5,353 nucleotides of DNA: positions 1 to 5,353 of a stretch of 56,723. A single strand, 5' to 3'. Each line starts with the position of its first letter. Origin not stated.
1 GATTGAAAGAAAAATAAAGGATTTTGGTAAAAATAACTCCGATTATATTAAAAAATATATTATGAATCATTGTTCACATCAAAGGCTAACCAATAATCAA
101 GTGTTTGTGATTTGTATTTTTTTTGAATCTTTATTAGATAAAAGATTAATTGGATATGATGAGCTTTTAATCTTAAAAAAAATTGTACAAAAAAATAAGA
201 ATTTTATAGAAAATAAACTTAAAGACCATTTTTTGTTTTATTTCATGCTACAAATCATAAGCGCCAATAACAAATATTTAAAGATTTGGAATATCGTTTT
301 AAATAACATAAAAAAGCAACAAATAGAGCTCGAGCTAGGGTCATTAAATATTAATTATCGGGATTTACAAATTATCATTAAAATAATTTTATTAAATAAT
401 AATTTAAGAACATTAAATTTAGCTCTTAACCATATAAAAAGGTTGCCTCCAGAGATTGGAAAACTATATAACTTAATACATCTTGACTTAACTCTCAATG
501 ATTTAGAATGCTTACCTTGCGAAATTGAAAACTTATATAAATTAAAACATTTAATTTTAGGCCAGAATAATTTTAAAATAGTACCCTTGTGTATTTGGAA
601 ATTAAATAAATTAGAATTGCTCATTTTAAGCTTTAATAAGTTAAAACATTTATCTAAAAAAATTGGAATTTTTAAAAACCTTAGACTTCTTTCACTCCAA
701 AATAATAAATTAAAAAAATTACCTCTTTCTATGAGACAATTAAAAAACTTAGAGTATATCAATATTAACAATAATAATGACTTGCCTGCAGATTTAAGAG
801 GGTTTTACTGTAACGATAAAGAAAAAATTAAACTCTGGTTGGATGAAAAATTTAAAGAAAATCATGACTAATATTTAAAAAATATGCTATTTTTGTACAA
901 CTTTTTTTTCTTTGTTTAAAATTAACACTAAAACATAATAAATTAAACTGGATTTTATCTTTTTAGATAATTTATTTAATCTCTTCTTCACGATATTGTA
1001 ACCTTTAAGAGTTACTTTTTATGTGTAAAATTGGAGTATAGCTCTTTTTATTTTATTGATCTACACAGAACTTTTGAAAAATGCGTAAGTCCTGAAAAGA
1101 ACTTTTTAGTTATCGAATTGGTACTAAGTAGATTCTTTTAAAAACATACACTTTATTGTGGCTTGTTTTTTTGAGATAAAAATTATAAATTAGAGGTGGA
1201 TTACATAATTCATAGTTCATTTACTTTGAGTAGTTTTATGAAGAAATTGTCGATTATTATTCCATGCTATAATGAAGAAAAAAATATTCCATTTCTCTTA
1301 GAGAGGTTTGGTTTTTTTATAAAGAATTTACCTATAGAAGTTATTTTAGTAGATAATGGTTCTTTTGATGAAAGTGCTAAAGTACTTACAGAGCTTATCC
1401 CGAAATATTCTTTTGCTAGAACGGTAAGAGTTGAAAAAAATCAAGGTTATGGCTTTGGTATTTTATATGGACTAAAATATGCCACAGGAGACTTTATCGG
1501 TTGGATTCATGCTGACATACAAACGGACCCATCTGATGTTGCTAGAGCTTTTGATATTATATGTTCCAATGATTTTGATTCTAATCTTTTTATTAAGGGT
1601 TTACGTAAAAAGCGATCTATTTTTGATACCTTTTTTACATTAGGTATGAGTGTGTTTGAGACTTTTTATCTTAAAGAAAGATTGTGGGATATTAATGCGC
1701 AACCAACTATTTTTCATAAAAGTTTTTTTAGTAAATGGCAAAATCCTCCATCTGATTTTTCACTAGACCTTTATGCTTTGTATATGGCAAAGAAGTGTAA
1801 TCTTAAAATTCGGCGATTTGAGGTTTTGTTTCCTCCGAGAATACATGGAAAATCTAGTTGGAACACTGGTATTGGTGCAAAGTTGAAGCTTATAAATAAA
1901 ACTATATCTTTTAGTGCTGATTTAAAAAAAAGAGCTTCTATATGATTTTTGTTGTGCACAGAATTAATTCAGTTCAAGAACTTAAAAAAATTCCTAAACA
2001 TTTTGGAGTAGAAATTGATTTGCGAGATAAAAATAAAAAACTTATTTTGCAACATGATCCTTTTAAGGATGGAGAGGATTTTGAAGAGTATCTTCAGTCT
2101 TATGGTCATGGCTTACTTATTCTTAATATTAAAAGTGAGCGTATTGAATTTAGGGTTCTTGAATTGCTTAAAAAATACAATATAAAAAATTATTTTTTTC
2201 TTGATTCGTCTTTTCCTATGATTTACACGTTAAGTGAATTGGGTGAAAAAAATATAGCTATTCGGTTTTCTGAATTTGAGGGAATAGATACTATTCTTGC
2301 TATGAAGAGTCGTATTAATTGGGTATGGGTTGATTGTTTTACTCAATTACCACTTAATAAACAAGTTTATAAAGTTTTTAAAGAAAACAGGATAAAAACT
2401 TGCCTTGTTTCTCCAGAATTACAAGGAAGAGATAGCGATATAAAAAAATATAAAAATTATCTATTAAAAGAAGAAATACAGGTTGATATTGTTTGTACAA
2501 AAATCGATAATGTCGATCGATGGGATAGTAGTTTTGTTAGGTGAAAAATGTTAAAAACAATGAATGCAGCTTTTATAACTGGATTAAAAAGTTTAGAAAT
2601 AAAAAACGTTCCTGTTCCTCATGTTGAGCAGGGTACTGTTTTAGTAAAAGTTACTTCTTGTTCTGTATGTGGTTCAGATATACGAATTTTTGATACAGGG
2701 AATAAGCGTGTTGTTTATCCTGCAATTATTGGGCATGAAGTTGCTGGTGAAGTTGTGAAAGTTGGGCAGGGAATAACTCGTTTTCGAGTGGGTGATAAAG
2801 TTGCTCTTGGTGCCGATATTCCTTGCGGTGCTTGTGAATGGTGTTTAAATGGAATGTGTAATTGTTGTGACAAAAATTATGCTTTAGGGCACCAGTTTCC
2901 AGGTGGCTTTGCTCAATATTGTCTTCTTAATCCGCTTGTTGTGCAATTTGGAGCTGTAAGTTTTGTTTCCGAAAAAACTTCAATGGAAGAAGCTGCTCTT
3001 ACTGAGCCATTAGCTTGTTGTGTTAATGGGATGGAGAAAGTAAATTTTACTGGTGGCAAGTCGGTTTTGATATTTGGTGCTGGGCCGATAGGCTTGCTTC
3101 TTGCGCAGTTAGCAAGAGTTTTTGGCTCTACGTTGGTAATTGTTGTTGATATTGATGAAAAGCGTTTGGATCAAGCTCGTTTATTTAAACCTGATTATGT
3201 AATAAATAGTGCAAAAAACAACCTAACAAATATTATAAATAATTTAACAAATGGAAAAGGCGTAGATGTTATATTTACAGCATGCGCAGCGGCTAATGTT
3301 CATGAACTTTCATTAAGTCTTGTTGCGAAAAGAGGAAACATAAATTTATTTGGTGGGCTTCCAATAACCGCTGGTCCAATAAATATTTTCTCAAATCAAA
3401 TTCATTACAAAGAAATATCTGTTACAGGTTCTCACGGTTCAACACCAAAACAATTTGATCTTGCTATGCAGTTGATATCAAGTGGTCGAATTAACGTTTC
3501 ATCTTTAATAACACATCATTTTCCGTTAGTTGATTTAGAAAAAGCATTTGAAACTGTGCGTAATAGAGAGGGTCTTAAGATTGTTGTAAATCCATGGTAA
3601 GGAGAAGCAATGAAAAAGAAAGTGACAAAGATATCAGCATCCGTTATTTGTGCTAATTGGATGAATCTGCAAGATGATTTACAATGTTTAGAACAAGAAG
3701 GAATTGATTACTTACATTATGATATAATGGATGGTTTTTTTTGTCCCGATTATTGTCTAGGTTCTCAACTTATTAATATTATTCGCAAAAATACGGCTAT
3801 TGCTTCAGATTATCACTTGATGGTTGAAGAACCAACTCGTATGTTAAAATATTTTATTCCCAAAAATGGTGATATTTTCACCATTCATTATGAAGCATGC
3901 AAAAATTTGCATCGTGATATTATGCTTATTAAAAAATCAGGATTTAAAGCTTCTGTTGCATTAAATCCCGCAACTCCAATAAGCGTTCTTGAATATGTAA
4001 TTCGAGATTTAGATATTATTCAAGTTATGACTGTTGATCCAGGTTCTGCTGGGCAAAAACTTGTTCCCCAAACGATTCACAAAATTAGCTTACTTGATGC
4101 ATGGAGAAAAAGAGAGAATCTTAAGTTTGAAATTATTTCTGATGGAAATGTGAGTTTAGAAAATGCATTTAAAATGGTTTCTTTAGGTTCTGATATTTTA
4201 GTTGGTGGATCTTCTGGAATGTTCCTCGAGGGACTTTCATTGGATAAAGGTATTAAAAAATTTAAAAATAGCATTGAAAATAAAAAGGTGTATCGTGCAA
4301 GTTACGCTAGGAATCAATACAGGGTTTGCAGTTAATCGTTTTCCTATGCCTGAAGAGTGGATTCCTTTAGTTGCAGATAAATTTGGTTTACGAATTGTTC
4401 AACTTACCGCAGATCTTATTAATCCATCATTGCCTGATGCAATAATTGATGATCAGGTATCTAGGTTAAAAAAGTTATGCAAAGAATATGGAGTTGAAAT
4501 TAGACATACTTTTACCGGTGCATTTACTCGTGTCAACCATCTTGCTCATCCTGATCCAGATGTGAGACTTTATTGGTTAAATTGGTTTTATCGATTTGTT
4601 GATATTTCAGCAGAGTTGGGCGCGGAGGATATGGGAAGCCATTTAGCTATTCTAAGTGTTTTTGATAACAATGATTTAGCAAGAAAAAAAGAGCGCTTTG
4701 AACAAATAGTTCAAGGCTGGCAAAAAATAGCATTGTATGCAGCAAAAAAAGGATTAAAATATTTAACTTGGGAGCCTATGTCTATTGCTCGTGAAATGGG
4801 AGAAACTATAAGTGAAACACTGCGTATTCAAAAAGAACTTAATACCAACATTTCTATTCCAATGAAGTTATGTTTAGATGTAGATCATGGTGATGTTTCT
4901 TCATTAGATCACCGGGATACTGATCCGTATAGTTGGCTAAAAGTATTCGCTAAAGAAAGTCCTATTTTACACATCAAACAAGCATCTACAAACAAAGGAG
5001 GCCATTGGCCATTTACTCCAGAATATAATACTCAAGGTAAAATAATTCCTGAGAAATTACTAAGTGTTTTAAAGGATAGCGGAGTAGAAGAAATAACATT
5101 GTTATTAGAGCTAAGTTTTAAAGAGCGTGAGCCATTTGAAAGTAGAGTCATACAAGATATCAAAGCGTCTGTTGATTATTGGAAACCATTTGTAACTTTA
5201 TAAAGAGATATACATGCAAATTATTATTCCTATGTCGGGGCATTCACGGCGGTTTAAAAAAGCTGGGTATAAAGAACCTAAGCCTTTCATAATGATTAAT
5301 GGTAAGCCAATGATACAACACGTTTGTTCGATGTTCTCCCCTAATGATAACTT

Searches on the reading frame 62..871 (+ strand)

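Call 20: search_protein_families(library=pfam, proteins=[window:62-871:+], max_evalue=0.001)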
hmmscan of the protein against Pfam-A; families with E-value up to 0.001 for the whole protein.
window:62-871:+ (269 aa): 4 families
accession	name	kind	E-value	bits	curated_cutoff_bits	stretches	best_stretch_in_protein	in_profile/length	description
PF23598.1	LRR_14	-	5.8e-14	52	40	2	114-187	48-119/353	Leucine-rich repeat region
PF13855.12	LRR_8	-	3.9e-13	49.4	27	3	114-171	2-61/61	Leucine rich repeat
PF12799.13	LRR_4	-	2.1e-12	47.3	27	2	205-239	1-34/44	Leucine Rich repeats (2 copies)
PF00560.39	LRR_1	-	0.00011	22.1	20.6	0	114-135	1-23/23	Leucine Rich Repeat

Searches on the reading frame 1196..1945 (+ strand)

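Call 20: search_protein_families(library=pfam, proteins=[window:1196-1945:+], max_evalue=0.001)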
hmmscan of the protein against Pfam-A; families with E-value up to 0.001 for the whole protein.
window:1196-1945:+ (249 aa): 2 families
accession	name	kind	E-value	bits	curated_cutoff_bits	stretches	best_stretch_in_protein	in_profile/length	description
PF00535.33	Glycos_transf_2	-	2.4e-22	80.1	23.3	1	19-131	1-112/168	Glycosyl transferase family 2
PF10111.15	Glyco_tranf_2_2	-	0.0008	19.4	27.3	0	19-128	1-112/276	Glycosyltransferase like family 2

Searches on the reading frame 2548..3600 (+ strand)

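Call 20: search_protein_families(library=pfam, proteins=[window:2548-3600:+], max_evalue=0.001)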
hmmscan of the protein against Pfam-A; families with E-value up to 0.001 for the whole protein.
window:2548-3600:+ (350 aa): 4 families
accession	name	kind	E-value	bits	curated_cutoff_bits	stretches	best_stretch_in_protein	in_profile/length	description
PF08240.17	ADH_N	-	9.4e-26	90.5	23.5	1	28-127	2-94/104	Alcohol dehydrogenase GroES-like domain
PF00107.32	ADH_zinc_N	-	8.8e-24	84.4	31.8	1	180-311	1-128/129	Zinc-binding dehydrogenase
PF16912.11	Glu_dehyd_C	-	1.4e-09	38.2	34.9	1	149-347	4-209/211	Glucose dehydrogenase C-terminus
PF13602.12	ADH_zinc_N_2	-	5.3e-06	27.8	27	1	216-340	4-126/134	Zinc-binding dehydrogenase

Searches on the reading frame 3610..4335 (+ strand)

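Call 20: search_protein_families(library=pfam, proteins=[window:3610-4335:+], max_evalue=0.001)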
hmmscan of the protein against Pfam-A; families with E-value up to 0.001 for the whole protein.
window:3610-4335:+ (241 aa): 1 family
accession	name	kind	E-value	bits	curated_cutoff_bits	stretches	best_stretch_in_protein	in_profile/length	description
PF00834.25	Ribul_P_3_epim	-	1.7e-52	178.1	21.1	1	7-201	1-195/198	Ribulose-phosphate 3 epimerase family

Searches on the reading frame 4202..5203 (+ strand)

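Call 20: search_protein_families(library=pfam, proteins=[window:4202-5203:+], max_evalue=0.001)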
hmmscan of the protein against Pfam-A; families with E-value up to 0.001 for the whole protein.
window:4202-5203:+ (333 aa): 1 family
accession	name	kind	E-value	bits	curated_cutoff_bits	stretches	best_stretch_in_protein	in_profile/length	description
PF01261.30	AP_endonuc_2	-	5.4e-15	56.2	31.1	1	59-306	5-231/249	Xylose isomerase-like TIM barrel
